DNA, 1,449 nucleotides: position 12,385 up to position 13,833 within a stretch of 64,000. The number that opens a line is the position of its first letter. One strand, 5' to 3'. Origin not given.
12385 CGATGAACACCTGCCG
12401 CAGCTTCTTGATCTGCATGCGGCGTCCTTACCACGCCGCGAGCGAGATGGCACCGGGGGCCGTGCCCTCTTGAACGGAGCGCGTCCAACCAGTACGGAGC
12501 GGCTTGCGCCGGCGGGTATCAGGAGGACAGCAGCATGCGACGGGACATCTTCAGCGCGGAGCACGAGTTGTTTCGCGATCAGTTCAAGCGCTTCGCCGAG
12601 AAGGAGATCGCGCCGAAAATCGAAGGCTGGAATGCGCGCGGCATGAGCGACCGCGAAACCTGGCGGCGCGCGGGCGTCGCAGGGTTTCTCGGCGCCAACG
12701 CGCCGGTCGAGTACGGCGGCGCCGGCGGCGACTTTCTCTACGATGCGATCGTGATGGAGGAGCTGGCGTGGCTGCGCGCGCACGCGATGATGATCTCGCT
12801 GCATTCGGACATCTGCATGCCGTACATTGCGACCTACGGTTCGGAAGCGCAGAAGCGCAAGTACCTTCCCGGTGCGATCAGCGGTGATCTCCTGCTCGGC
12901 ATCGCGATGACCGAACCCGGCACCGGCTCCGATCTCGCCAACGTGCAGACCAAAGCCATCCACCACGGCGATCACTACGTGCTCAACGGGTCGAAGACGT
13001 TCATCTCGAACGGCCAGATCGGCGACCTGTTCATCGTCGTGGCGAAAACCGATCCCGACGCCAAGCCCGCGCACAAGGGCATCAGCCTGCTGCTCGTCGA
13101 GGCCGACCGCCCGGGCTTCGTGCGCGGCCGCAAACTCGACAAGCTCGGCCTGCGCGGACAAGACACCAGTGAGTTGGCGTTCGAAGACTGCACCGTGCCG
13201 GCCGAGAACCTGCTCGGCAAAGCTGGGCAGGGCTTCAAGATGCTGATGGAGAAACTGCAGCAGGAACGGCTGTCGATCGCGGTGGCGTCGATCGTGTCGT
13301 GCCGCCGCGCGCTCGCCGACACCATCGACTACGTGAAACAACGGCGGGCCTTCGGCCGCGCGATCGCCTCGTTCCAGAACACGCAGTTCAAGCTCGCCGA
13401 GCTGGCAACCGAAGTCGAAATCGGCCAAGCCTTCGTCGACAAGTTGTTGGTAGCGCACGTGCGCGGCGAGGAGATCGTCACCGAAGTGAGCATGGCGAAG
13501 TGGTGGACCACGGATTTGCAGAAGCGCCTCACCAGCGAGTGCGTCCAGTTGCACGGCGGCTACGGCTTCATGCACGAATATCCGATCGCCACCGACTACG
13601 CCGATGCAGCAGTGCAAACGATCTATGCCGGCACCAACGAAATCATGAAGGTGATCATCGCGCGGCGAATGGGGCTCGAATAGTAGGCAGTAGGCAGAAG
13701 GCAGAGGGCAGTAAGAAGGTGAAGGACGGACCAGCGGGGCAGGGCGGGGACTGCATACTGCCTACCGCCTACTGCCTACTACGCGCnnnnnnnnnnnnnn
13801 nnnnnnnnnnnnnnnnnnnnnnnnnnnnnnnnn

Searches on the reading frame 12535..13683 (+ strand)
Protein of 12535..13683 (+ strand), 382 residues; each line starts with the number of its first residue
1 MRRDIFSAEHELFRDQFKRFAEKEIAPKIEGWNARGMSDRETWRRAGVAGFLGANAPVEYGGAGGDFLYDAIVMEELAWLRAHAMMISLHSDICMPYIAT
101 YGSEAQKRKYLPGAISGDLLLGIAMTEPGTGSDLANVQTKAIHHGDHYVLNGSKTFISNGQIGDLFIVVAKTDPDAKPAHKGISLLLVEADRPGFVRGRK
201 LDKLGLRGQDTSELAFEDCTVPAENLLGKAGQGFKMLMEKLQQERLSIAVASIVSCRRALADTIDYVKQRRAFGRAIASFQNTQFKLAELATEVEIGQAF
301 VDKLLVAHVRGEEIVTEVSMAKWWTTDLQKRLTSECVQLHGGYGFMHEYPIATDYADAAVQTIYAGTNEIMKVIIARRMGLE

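Call 33: find_encoding_contigs(protein=window:12535-13683:+, flank=1000, max_places=3)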
Protein window:12535-13683:+ (382 aa): 4 contigs read that carry it; 1 place shown.
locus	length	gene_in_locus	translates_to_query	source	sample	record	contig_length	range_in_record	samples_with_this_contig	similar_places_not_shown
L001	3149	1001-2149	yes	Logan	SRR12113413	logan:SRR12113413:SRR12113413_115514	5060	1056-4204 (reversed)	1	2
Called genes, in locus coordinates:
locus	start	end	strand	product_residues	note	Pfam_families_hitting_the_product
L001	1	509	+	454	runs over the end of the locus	?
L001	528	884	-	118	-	PF00903:Glyoxalase, PF18029:Glyoxalase_6 (weak)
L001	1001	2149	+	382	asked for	PF02771:Acyl-CoA_dh_N, PF02770:Acyl-CoA_dh_M, PF00441:Acyl-CoA_dh_1, PF22924:ACOX_C_alpha1 (weak), PF08028:Acyl-CoA_dh_2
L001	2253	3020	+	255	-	PF03372:Exo_endo_phos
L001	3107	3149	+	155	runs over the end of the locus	PF04075:F420H2_quin_red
